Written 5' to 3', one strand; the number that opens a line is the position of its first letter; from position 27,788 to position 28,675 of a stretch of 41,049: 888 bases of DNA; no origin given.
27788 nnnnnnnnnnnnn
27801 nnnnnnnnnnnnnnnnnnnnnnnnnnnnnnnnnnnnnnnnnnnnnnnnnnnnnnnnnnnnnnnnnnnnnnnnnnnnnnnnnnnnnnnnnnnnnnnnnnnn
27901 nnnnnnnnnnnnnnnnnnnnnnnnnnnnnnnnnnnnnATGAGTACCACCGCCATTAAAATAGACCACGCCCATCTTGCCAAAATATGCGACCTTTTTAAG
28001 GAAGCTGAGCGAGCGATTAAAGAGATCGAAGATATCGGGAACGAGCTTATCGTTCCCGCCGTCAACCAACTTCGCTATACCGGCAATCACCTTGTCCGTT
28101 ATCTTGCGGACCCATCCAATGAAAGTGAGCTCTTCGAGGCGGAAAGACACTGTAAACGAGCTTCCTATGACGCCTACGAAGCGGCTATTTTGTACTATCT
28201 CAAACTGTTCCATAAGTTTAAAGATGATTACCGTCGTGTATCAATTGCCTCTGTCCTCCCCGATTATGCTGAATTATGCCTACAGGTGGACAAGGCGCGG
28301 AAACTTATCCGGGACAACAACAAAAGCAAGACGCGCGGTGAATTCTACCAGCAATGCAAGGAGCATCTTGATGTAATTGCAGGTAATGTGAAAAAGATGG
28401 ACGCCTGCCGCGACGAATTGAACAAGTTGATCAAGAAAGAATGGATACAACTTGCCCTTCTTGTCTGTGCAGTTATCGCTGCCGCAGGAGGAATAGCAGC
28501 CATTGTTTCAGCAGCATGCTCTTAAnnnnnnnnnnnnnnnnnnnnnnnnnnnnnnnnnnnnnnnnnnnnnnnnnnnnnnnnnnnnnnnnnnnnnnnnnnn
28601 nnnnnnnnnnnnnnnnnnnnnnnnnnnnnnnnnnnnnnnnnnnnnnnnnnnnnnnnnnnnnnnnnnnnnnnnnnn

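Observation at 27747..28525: Candidate novel two-gene module: 64-aa basic protein plus 195-aa tail-anchored protein with an R-x4-H motif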

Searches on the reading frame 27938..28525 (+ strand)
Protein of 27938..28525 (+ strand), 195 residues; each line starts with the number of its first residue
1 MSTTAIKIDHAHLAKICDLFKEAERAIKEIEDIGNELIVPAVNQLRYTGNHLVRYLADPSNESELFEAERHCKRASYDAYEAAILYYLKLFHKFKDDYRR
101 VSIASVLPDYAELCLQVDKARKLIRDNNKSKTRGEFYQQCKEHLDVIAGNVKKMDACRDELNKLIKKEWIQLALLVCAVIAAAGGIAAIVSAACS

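Call 5: search_protein_families(library=pfam, proteins=[window:27938-28525:+], max_evalue=1)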
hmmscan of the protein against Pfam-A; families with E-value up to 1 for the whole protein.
window:27938-28525:+ (195 aa): 1 family
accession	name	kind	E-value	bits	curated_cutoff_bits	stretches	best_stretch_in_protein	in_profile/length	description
PF20234.3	DUF6591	-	0.13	12.5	27.1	1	59-116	135-189/228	Family of unknown function (DUF6591)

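Call 6: search_protein_families(library=phrogs, proteins=[window:27938-28525:+], max_evalue=1)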
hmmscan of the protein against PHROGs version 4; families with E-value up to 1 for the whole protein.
window:27938-28525:+ (195 aa): 2 families
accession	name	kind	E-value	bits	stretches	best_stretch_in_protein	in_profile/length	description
phrog_17880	-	unknown function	0.02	16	1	15-93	5-74/120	-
phrog_2065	-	unknown function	0.17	12.9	0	5-32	22-48/54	-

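Call 7: search_protein_families(library=padloc, proteins=[window:27938-28525:+], max_evalue=1)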
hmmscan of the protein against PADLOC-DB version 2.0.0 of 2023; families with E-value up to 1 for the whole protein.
window:27938-28525:+ (195 aa): 0 families

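Call 8: search_protein_families(library=ncbifam, proteins=[window:27938-28525:+], max_evalue=1)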
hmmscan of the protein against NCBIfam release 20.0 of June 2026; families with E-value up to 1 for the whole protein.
window:27938-28525:+ (195 aa): 0 families

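Call 11: find_homologous_proteins(query=window:27938-28525:+, max_evalue=0.01)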
Query window:27938-28525:+ (195 aa): 59 proteins with E <= 0.01 among 311 candidates.
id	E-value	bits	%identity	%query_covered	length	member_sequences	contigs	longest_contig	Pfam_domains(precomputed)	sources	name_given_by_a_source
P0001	3.3e-123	426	100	100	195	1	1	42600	-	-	-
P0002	3.0e-107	374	85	100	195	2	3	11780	-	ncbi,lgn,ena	-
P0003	8.3e-83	294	70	95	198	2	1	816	-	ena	-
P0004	2.4e-65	238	57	96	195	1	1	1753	-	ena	-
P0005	1.1e-63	232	62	88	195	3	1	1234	-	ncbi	-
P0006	6.1e-63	230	62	82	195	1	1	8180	-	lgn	-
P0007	1.4e-62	229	63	82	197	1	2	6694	-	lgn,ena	-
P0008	4.4e-62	227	58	97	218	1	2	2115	-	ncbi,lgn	-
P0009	6.6e-62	226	60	86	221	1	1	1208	-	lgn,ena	-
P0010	2.4e-60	221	57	85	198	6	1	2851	-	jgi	jgi:hypothetical protein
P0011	2.4e-60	221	61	82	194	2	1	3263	-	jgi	jgi:hypothetical protein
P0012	3.0e-60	221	59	94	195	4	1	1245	-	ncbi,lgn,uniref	ncbi:hypothetical protein MNBD_DELTA03-189 [hydrothermal vent metagenome]|uniref:Uncharacterized pro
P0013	3.5e-60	221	57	93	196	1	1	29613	-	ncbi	-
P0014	5.9e-60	220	58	93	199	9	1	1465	-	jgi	-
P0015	2.7e-59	218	54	95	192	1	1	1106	-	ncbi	-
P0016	6.8e-59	217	56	95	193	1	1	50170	-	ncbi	-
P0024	3.1e-57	211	56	93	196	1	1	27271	-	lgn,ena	-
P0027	4.8e-57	211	56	95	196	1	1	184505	-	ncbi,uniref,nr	ncbi:hypothetical protein [Desulfurivibrio dismutans]|uniref:hypothetical protein n=1 Tax=Desulfuriv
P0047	3.9e-47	178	48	95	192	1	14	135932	-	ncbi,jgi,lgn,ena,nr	ncbi:MAG: hypothetical protein VR65_06195 [Desulfobulbaceae bacterium BRH_c16a]|nr:MAG: hypothetical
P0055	3.1e-36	143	43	90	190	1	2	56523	-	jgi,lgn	-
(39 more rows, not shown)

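Call 12: search_solved_structures(query=window:27938-28525:+, max_evalue=10)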
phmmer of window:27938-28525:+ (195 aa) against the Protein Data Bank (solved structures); distinct sequences matched with E-value up to 10: 6.
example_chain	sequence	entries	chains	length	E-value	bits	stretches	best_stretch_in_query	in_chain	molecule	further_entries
4h10_B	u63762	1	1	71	0.15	15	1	118-157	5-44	Circadian locomoter output cycles protein kaput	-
1eku_A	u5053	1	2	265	0.64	12.9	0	83-107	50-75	Interferon gamma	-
5vj4_A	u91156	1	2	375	1.3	11.9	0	35-84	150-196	Uncharacterized protein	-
1fyh_A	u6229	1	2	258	2.7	10.9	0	83-106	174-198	Interferon gamma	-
8osj_M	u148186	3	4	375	2.7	10.9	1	118-157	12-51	Circadian locomoter output cycles protein kaput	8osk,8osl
4f3l_A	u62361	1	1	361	2.7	10.9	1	118-157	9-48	Circadian locomoter output cycles protein kaput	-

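Call 14: find_encoding_contigs(protein=P0002, flank=8000, max_places=3)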
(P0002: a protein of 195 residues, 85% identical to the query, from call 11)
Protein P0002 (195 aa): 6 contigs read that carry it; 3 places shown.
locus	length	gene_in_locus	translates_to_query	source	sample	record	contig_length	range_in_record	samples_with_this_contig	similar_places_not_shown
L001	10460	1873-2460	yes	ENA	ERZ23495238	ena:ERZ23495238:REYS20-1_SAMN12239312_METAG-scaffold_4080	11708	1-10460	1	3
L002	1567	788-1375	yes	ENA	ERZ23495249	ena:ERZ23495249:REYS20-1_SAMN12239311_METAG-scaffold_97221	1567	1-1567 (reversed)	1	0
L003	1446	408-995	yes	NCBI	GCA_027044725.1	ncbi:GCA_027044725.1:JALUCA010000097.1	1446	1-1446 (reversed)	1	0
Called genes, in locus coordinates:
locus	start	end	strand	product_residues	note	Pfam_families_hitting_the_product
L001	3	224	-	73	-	?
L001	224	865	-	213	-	PF09669:Phage_pRha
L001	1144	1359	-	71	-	-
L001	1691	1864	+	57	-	-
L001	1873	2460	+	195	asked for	-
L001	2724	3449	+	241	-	-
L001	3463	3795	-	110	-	-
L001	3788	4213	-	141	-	PF06252:GemA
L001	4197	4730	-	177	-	PF27180:HI_1489_N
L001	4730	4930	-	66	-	-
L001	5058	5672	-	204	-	PF11363:DUF3164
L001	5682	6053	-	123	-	-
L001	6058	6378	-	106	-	PF13560:HTH_31 (weak)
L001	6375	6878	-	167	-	PF09339:HTH_IclR (faint)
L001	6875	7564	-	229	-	PF05621:TniB (weak), PF13401:AAA_22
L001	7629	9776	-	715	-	PF00665:rve (weak), PF09299:Mu-transpos_C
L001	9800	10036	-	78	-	-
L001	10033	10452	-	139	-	-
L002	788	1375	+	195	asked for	-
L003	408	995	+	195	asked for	-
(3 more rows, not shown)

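Call 15: find_encoding_contigs(protein=P0027, flank=8000, max_places=2)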
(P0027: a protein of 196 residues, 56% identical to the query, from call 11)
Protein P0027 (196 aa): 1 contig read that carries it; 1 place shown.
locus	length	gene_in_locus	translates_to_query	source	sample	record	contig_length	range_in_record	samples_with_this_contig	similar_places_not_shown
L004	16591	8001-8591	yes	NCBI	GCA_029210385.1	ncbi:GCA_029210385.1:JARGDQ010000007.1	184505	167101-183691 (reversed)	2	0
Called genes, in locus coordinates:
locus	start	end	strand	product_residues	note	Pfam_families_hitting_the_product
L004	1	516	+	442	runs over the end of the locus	PF01609:DDE_Tnp_1, PF13701:DDE_Tnp_1_4 (weak)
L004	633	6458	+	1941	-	PF05050:Methyltransf_21, PF08242:Methyltransf_12 (faint), PF05050:Methyltransf_21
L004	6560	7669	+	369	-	PF01370:Epimerase, PF04321:RmlD_sub_bind, PF16363:GDP_Man_Dehyd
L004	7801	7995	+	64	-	-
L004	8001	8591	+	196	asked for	-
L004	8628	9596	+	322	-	PF01370:Epimerase, PF04321:RmlD_sub_bind (weak), PF16363:GDP_Man_Dehyd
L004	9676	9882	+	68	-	-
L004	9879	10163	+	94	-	PF05016:ParE_toxin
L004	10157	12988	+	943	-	PF00535:Glycos_transf_2 (weak), PF00534:Glycos_transf_1 (weak), PF13524:Glyco_trans_1_2 (faint), PF13692:Glyco_trans_1_4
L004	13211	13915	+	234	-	-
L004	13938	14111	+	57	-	-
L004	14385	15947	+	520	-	PF09820:AAA-ATPase_like, PF08011:PDDEXK_9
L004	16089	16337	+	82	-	PF07362:CcdA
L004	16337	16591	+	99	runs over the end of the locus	PF01845:CcdB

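Call 16: find_encoding_contigs(protein=P0047, flank=8000, max_places=3)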
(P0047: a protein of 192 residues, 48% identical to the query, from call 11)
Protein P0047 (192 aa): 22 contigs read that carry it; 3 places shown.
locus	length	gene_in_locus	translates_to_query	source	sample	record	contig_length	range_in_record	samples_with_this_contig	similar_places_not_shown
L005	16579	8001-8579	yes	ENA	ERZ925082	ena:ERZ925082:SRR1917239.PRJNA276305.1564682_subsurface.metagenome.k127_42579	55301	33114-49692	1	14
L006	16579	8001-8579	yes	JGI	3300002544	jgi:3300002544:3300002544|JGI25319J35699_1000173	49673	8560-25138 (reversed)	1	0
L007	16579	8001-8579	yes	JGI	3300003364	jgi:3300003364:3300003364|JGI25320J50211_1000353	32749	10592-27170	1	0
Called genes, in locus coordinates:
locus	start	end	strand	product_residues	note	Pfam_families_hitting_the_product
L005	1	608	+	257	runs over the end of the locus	PF02498:Bro-N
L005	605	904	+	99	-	-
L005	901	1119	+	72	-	-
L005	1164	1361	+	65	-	-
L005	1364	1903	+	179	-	-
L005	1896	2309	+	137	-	-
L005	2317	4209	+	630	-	PF05876:GpA_ATPase, PF20454:GpA_nuclease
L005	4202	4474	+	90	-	PF12728:HTH_17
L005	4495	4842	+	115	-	-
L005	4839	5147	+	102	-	-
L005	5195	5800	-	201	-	PF13280:WYL (weak)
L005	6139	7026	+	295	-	PF02498:Bro-N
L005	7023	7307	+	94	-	-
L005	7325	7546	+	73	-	-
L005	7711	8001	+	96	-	-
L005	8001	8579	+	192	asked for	-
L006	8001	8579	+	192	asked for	-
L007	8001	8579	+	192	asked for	-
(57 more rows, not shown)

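Call 22: find_encoding_contigs(protein=P0016, flank=7000, max_places=2)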
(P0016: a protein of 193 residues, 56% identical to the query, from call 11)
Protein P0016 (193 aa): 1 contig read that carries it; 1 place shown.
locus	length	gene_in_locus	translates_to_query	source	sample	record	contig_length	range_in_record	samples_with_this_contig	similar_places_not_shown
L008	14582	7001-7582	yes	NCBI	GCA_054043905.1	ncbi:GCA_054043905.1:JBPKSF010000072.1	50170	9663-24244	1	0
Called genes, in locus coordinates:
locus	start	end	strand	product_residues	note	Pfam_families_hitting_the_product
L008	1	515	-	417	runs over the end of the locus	PF22113:Mtrc-MtrF_II-IV_dom (faint), PF13435:Cytochrome_C554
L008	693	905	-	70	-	-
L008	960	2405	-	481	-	PF07728:AAA_5 (faint), PF06068:TIP49 (faint), PF05496:RuvB_N, PF13191:AAA_16 (faint), PF00004:AAA, PF13401:AAA_22 (faint), PF16193:AAA_assoc_2, PF12002:MgsA_C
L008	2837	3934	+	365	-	PF00072:Response_reg (weak), PF01590:GAF, PF13185:GAF_2, PF13492:GAF_3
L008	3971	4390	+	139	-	PF00211:Guanylate_cyc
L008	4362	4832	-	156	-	-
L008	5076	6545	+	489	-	PF00171:Aldedh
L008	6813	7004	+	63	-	-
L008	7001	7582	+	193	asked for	-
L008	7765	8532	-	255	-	PF02649:GCHY-1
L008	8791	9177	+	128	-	PF01479:S4, PF28601:HSP15_C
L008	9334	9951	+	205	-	PF02142:MGS, PF01808:AICARFT_IMPCHas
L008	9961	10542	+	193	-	PF00551:Formyl_trans_N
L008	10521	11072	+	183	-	PF00156:Pribosyltran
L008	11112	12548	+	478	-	PF02518:HATPase_c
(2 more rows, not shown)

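Call 23: find_encoding_contigs(protein=P0055, flank=7000, max_places=2)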
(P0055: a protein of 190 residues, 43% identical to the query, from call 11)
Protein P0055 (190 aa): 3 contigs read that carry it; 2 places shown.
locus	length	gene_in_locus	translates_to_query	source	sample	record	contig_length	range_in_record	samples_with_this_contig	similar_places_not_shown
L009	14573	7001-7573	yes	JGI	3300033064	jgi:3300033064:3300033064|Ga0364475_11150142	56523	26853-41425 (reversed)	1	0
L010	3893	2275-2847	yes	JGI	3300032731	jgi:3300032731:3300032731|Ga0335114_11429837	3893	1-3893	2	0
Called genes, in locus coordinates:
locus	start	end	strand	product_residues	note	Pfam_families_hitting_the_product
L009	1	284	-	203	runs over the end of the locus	PF01694:Rhomboid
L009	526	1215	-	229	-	PF06071:YchF-GTPase_C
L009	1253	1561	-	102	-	-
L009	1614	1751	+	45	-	-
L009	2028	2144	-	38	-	-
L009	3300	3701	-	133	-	PF00072:Response_reg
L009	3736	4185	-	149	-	PF00512:HisKA (weak)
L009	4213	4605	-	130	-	-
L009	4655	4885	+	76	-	-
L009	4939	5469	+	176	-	-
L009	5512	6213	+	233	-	-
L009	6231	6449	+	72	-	-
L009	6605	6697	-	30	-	-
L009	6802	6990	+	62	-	-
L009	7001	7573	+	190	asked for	-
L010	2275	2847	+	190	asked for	-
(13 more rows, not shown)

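Call 24: find_encoding_contigs(protein=P0024, flank=7000, max_places=2)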
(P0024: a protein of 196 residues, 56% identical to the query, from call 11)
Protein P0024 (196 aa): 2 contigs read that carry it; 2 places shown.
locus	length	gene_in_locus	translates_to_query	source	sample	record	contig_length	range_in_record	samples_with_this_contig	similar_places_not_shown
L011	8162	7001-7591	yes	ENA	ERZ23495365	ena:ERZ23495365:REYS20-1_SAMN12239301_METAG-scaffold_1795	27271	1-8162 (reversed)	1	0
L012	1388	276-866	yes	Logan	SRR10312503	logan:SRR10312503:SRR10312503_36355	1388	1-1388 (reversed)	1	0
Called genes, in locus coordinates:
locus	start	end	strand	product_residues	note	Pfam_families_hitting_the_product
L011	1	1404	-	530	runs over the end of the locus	PF06074:Portal_Mu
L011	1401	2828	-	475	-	PF03237:Terminase_6N (weak), PF17289:Terminase_6C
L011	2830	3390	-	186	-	PF11985:Phage_Mu_Gp27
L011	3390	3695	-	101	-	-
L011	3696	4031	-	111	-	PF10805:DUF2730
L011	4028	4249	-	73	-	PF01258:zf-dskA_traR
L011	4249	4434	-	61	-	-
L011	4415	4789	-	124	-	-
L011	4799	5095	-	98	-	-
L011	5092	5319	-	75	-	-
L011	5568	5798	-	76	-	-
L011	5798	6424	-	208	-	PF10547:P22_AR_N, PF13936:HTH_38 (weak)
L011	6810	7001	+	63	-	-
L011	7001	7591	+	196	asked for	-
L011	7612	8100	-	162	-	PF13392:HNH_3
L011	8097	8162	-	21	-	?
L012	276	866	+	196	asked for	-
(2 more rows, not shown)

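Call 27: predict_structure(alignment_id=A1)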
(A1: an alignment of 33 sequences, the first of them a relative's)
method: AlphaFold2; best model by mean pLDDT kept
length: 195 residues; sequences in the alignment: 33
mean_pLDDT: 94.3   pTM: 0.83
mean pLDDT of the five models: 94.3, 94.1, 93.6, 93.0, 92.7
residues with pLDDT >= 90: 178; 70-90: 13; 50-70: 2; < 50: 2
segments of 3 or more residues with pLDDT < 50: none
pLDDT, mean of each block of 10 residues (from residue 1): 73 98 97 90 98 97 98 98 97 95 94 95 91 94 97 96 93 95 96 92
secondary structure, 60 per line:
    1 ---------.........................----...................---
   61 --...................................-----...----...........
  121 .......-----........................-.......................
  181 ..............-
elements in order: H10-34 H39-57 H63-97 H110-127 H133-156 H158-194

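Call 29: fold_search(model_id=the predicted structure, library=pdb)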
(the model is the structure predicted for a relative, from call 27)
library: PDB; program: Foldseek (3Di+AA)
matches with E <= 10: 319; with E <= 0.001: 0
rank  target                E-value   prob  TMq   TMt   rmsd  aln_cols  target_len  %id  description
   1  9jg1_R                4.8e-01  0.20  0.24  0.14  18.6       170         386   14  Cryo-EM structure of Adriforant-bound Histamine receptor 4 H4R at inactive state (released 2025-12-03)
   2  7jh6_A                5.3e-01  0.18  0.24  0.26  15.2       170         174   12  De novo designed two-domain di-Zn(II) and porphyrin-binding protein (released 2020-12-09)
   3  1i4d_A                7.7e-01  0.20  0.25  0.26  25.5       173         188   11  CRYSTAL STRUCTURE ANALYSIS OF RAC1-GDP COMPLEXED WITH ARFAPTIN (P21) (released 2001-05-16)
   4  4uos                  9.0e-01  0.11  0.20  0.20  17.3       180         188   12  Thermodynamic hyperstability in parametrically designed helical bundles (released 2014-11-05)
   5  9qwr_A                1.0e+00  0.15  0.24  0.28  28.1       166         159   17  MIC60 helical bundle dimer (released 2026-02-25)
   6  6h2d_Q                1.2e+00  0.13  0.24  0.24  20.7       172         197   13  Structure of the soluble AhlC of the tripartite alpha-pore forming toxin, AHL, from Aeromonas hydrophila. (released 2019-07-10)
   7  8k84_B                1.5e+00  0.06  0.14  0.15  15.9       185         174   11  De novo design protein -N3 (released 2024-07-31)
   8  8r5s_D                1.5e+00  0.10  0.21  0.18  18.1       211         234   15  t113 - De-novo designed soluble homotetramer (released 2024-11-27)
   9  7uni_C                1.8e+00  0.21  0.33  0.28  10.4       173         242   13  De novo designed chlorophyll dimer protein with Zn pheophorbide a methyl ester, SP2-ZnPPaM (released 2023-04-19)
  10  6tuy_A                1.8e+00  0.10  0.21  0.08  26.6       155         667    9  Human LSD1/CoREST bound to the quinazoline inhibitor MC4106 (released 2021-07-21)
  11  2hko                  1.9e+00  0.12  0.23  0.08  25.4       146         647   10  Crystal structure of LSD1 (released 2006-08-29)
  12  8s2f_BBB              1.9e+00  0.09  0.23  0.25  24.8       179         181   13  Crystal structure of Borrelia burgdorferi paralogous family 12 outer surface protein BBH37 (released 2025-03-05)
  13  5l3c_A                2.0e+00  0.09  0.22  0.08  26.9       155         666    9  Human LSD1/CoREST: LSD1 E379K mutation (released 2016-05-04)
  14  1tkn_MODEL_1_A        2.1e+00  0.16  0.25  0.41  20.1       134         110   13  Solution structure of CAPPD*, an independently folded extracellular domain of human Amyloid-beta Precursor Pro (released 2004-08-03)
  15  8dt0_B                2.1e+00  0.15  0.29  0.38  12.8       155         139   17  Scaffolding protein functional sites using deep learning (released 2022-08-10)
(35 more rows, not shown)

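Call 30: search_protein_representatives(alignment_id=A1)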
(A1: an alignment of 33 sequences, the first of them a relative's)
Query: 33 sequences, 195 profile positions. Proteins with E-value up to 0.001 (for the whole library): 1714; up to 1e-10: 1038; up to 1e-30: 267. The best 150 are listed.
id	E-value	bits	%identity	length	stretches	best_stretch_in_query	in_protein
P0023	5.6e-82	290.3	-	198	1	4-192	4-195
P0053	5.7e-74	264.2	-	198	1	3-194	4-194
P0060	3.6e-59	215.9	-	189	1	15-192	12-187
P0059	1.2e-58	214.2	-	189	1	6-191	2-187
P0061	2.0e-55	203.7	-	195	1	16-190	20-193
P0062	1.9e-54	200.5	-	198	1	11-192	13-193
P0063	2.1e-53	197.1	-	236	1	15-193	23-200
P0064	3.6e-53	196.4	-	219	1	13-185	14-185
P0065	4.6e-52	192.7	-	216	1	6-189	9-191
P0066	5.8e-50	185.9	-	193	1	13-193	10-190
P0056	8.6e-50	185.3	-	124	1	1-117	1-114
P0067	2.5e-49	183.8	-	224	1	17-189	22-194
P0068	6.4e-49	182.5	-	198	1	11-192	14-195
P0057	1.0e-48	181.8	-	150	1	5-107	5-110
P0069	1.5e-48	181.3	-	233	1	5-189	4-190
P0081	3.4e-45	170.3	-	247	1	12-192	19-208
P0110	3.6e-41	157.2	-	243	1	10-189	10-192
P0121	4.0e-40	153.8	-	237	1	7-189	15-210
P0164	4.3e-37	143.9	-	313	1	6-185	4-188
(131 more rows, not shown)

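Call 32: search_protein_families(library=pfam, alignment_id=A2, max_evalue=0.1)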
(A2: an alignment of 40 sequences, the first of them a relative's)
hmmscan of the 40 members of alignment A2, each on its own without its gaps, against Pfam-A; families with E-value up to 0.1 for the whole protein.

A. member 1, P0001 (195 aa): 0 families

B. families by the number of members that match (of 40 scanned): 74 families (the first 25 are shown)
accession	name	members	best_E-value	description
PF24079.1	UBR4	5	5e-05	E3 ubiquitin-protein ligase UBR4-like domain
PF20990.2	DUF2207_C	5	0.00068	Predicted membrane protein (DUF2207) C-terminal domain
PF05055.17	DUF677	2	8e-05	Protein of unknown function (DUF677)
PF16785.10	SMBP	2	0.001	Small metal-binding protein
PF09716.15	ETRAMP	2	0.0059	Malarial early transcribed membrane protein (ETRAMP)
PF00745.25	GlutR_dimer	2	0.049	Glutamyl-tRNAGlu reductase, dimerisation domain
PF00957.27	Synaptobrevin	2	0.055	Synaptobrevin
PF01956.21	EMC3_TMCO1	1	0.0002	Integral membrane protein EMC3/TMCO1-like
PF20222.3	DUF6581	1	0.00037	Family of unknown function (DUF6581)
PF24430.1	DUF7553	1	0.0013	Family of unknown function (DUF7553)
PF16454.10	PI3K_P85_iSH2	1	0.0038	Phosphatidylinositol 3-kinase regulatory subunit P85 inter-SH2 domain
PF14942.11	Muted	1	0.0042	Organelle biogenesis, Muted-like protein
PF25764.1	KIF21A_4th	1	0.0062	KIF21A-like domain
PF22215.1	MLKL_N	1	0.0065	Mixed lineage kinase domain-like N-terminal domain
PF05218.19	DUF713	1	0.0072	Protein of unknown function (DUF713)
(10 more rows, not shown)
